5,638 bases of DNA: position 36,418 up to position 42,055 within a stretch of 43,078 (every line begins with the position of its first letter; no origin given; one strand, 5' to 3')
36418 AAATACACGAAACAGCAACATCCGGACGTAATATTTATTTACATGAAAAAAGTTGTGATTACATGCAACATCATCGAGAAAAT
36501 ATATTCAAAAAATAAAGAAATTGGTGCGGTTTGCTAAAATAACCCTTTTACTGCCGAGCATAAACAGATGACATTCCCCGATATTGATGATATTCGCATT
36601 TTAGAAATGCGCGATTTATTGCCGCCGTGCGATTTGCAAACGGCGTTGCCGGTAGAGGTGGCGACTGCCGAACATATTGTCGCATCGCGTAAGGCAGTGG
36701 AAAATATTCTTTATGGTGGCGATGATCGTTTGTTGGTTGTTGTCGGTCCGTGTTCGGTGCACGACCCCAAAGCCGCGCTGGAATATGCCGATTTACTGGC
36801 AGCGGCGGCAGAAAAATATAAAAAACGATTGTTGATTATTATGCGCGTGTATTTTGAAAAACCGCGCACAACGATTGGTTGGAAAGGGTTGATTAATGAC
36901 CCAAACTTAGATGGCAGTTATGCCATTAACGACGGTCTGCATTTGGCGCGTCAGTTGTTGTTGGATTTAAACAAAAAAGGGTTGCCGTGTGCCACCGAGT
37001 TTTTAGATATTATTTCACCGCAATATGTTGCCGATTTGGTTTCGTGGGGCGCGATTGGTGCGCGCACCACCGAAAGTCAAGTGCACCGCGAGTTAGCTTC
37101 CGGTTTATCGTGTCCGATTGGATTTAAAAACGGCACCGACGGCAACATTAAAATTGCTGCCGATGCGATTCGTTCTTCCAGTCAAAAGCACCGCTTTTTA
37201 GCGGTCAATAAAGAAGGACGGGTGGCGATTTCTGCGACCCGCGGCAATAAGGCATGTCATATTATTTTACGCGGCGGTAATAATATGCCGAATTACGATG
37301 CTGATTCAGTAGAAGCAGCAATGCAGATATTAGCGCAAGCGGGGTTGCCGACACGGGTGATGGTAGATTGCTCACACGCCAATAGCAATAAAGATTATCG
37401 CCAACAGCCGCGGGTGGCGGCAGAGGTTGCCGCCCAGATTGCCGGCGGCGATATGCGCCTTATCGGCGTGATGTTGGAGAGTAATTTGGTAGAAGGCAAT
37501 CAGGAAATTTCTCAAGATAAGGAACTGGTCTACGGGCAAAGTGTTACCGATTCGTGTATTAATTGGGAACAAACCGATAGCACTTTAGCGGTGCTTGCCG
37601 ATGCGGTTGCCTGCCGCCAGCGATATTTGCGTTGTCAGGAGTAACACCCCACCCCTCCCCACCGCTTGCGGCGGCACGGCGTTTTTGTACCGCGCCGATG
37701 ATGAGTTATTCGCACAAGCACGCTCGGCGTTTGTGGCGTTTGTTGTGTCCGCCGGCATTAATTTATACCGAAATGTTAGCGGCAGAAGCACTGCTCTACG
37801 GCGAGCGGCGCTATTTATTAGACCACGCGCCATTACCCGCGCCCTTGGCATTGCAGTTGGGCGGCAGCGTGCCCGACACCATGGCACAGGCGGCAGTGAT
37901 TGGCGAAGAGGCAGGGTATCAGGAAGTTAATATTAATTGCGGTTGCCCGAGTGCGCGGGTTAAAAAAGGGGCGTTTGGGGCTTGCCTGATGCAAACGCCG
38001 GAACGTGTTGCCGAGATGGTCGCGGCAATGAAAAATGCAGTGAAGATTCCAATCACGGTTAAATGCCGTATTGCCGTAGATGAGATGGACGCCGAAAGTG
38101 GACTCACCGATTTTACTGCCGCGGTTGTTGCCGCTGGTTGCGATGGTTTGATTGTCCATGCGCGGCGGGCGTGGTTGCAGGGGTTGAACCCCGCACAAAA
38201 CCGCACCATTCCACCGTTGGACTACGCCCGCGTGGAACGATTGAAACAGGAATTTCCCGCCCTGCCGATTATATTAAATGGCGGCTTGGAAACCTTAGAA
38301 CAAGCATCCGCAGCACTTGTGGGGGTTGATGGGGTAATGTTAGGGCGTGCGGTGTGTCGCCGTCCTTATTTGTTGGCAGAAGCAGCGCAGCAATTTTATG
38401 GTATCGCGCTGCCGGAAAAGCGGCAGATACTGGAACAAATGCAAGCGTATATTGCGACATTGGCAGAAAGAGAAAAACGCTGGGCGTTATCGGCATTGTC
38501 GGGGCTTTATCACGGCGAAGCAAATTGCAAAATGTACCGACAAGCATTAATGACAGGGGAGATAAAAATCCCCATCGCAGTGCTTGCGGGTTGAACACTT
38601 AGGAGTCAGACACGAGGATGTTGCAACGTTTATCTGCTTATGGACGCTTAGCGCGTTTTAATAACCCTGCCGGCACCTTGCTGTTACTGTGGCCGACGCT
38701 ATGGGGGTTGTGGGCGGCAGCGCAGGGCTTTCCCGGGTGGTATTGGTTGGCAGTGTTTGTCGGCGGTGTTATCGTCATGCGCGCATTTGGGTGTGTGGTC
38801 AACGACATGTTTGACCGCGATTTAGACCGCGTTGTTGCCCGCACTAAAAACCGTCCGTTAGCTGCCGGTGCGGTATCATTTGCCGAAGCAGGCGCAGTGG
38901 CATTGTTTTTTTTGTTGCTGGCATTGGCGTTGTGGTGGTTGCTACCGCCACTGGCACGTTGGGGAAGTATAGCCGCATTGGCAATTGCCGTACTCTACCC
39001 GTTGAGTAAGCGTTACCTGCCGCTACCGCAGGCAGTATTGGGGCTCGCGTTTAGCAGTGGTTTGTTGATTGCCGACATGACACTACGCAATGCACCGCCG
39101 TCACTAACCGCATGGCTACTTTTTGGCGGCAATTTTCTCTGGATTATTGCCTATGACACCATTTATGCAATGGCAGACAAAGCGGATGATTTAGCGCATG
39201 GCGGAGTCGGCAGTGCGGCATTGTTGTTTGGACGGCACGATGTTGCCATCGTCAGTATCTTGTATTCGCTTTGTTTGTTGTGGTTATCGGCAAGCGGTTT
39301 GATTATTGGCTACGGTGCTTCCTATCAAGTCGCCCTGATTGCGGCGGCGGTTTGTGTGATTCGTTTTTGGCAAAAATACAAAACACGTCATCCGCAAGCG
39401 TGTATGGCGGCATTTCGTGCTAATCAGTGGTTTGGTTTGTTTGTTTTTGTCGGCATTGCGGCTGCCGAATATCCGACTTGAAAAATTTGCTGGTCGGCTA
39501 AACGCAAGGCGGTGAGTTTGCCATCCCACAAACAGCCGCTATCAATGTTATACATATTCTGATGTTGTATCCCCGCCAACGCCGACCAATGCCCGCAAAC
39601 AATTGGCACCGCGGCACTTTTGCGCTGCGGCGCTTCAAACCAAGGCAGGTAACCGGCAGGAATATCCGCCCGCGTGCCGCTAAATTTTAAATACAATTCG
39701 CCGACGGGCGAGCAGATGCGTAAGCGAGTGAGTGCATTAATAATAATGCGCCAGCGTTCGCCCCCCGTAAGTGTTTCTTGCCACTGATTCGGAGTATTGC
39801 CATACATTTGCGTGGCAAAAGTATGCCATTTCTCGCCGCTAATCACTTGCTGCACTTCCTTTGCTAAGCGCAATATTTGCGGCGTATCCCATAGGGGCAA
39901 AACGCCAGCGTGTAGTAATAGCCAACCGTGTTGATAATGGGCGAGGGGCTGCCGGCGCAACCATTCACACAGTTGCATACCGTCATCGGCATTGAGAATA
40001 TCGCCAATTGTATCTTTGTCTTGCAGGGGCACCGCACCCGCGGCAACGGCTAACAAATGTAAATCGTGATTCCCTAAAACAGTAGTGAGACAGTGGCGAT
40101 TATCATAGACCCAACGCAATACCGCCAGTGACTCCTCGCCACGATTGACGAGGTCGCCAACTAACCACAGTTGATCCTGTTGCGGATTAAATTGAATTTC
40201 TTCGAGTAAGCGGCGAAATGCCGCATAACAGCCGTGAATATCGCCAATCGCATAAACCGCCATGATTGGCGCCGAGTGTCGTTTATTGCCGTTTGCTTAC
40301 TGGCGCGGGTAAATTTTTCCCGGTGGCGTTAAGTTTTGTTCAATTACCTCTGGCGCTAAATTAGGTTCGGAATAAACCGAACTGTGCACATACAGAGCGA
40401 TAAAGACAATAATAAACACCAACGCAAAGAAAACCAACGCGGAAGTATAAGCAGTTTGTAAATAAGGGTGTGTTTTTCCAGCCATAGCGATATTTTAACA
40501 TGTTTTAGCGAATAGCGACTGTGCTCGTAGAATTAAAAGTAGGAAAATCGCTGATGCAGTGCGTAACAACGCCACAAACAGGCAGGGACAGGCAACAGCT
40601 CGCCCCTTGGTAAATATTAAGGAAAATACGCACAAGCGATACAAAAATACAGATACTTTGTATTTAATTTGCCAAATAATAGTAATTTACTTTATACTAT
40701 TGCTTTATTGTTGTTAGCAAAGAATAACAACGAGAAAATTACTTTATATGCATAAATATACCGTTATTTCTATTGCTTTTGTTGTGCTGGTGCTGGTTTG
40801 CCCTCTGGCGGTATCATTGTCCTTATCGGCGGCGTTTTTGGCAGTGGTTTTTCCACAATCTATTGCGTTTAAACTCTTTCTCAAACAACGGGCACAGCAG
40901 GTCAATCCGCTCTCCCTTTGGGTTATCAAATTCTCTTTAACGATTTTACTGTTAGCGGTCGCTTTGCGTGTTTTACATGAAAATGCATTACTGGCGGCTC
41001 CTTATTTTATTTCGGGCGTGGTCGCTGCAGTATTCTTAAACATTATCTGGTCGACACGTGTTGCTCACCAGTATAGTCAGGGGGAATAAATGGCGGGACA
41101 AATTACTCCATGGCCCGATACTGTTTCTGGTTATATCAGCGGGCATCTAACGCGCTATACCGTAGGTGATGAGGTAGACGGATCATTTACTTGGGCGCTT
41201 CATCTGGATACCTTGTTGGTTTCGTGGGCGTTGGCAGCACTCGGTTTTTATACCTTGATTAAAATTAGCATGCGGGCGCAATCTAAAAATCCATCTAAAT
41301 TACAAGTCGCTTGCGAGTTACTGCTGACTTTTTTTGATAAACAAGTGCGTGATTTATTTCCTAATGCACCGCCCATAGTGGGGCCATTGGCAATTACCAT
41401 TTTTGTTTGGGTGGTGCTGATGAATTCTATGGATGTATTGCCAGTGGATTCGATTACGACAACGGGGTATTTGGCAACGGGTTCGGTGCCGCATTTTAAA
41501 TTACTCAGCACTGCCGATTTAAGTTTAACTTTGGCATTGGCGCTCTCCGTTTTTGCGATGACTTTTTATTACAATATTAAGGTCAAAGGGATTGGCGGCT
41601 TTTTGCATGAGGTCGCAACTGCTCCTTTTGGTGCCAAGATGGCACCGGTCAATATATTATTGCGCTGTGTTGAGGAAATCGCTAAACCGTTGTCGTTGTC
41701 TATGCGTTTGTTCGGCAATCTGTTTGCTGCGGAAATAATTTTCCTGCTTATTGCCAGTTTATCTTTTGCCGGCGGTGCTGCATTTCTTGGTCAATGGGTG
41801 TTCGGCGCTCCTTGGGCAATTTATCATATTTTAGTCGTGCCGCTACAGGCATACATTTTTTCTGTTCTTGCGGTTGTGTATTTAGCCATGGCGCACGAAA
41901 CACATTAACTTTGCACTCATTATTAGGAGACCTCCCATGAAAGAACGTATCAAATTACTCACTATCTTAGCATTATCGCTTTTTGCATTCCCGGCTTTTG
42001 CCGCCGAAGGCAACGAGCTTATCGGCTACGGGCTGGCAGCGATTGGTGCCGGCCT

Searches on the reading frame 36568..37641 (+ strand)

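Call 36: search_protein_families(library=pfam, proteins=[window:36568-37641:+], max_evalue=0.00001)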
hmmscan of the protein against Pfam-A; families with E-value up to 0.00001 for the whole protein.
window:36568-37641:+ (358 aa): 1 family
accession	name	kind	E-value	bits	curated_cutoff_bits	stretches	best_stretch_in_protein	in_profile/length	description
PF00793.26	DAHP_synth_1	-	1.1e-96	323.3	25.5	1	43-339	8-268/270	DAHP synthetase I family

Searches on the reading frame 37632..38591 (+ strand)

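Call 36: search_protein_families(library=pfam, proteins=[window:37632-38591:+], max_evalue=0.00001)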
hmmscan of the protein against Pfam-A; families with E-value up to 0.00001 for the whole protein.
window:37632-38591:+ (320 aa): 1 family
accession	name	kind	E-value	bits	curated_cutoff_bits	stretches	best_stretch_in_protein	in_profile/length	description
PF01207.24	Dus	-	1.1e-67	228.9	20.4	1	21-279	3-260/311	Dihydrouridine synthase (Dus)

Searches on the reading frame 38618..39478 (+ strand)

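Call 55: search_protein_families(library=pfam, proteins=[window:38618-39478:+], max_evalue=0.00001)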
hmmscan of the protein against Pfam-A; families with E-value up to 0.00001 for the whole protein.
window:38618-39478:+ (287 aa): 1 family
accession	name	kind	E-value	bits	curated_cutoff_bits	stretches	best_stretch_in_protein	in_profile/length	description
PF01040.23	UbiA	-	1.7e-50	172.1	34.2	1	23-269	1-246/250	UbiA prenyltransferase family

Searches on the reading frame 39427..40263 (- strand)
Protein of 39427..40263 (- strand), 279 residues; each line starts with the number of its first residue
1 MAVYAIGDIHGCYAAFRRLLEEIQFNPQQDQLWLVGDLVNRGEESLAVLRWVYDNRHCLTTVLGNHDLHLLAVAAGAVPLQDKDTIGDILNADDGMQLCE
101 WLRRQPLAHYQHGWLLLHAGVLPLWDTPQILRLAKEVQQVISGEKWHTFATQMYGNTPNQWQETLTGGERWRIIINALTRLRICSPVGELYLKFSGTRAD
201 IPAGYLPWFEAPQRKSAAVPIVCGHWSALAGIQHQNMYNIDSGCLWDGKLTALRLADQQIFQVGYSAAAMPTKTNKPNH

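Call 55: search_protein_families(library=pfam, proteins=[window:39427-40263:-], max_evalue=0.00001)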
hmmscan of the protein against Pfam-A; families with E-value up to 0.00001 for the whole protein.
window:39427-40263:- (279 aa): 1 family
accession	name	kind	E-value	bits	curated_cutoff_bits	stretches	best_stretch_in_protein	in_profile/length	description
PF00149.33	Metallophos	-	1.1e-14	55.8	21.5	1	1-130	1-125/191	Calcineurin-like phosphoesterase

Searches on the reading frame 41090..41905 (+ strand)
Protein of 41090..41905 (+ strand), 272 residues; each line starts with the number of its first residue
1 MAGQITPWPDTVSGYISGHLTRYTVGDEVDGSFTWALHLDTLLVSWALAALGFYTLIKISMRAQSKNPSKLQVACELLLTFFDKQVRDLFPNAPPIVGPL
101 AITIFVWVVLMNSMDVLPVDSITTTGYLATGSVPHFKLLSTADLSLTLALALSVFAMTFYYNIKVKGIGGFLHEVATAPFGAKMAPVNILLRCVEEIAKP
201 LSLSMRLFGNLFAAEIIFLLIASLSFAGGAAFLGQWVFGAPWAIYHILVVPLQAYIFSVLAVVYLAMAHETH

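Call 55: search_protein_families(library=pfam, proteins=[window:41090-41905:+], max_evalue=0.00001)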
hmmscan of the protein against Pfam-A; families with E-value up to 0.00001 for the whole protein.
window:41090-41905:+ (272 aa): 1 family
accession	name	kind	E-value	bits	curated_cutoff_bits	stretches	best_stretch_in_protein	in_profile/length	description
PF00119.25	ATP-synt_A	-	2.7e-45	155.3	33.9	1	43-265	2-216/217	ATP synthase A chain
